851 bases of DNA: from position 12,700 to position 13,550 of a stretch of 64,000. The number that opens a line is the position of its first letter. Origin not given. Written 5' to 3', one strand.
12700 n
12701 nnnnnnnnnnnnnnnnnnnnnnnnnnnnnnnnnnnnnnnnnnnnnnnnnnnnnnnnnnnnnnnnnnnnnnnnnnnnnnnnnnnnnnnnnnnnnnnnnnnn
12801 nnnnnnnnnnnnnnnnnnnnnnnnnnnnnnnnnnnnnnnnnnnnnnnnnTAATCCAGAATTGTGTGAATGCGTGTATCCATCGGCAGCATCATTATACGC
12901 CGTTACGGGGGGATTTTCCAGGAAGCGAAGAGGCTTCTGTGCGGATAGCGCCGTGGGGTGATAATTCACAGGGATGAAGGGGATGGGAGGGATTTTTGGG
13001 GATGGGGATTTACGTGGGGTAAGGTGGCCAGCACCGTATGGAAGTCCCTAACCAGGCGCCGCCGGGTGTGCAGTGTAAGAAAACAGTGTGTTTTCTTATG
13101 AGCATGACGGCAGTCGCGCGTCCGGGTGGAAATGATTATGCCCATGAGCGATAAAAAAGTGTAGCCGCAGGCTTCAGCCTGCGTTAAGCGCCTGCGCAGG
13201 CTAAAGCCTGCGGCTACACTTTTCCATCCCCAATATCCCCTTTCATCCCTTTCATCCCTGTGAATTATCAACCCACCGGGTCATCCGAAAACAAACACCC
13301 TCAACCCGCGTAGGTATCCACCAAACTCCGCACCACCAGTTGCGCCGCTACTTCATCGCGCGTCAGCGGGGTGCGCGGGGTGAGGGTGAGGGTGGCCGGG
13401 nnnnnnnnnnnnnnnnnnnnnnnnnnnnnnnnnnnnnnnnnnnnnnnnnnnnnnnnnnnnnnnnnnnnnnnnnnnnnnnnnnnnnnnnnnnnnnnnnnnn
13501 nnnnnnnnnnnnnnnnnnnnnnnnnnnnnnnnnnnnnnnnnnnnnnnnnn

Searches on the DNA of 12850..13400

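Call 35: search_rna_families(source=window, start=12850, end=13400, threshold=evalue, max_evalue=5)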
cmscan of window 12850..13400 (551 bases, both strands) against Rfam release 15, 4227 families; matches with E-value up to 5: 10.
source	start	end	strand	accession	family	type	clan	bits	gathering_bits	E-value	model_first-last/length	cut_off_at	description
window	13158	13220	-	RF03937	mir-9456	Gene; miRNA;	-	40.2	80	1.6e-06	1-68/68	no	mir-9456 microRNA precursor family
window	13149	13229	-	RF02006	mir-1253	Gene; miRNA;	-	37.4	103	4.2e-06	1-94/94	no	mir-1253 microRNA precursor family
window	13123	13257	-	RF04203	MIR1144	Gene; miRNA;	-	26.8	90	0.013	1-197/197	no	MIR1144 microRNA precursor family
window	13154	13224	-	RF03808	mir-3957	Gene; miRNA;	-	20.1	84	0.42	1-77/77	no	mir-3957 microRNA precursor family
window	13154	13224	+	RF03808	mir-3957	Gene; miRNA;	-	20.1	84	0.43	1-77/77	no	mir-3957 microRNA precursor family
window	13157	13229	+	RF00763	mir-339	Gene; miRNA;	-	19.6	60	1.1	1-92/92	no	mir-339 microRNA precursor family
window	13156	13219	-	RF00102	VA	Gene;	-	18.9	62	1.3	1-159/159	no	VA RNA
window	13153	13225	-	RF00802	mir-207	Gene; miRNA;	-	18.8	88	0.84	1-78/78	no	mir-207 microRNA precursor family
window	13164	13214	+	RF03385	mir-614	Gene; miRNA;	-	18.8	90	2.1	1-80/80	no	mir-614 microRNA precursor family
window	13138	13221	+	RF01638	ceN48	Gene; snRNA; snoRNA; HACA-box;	-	16.7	70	1.4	1-125/125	no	Caenorhabditis snoRNA ceN48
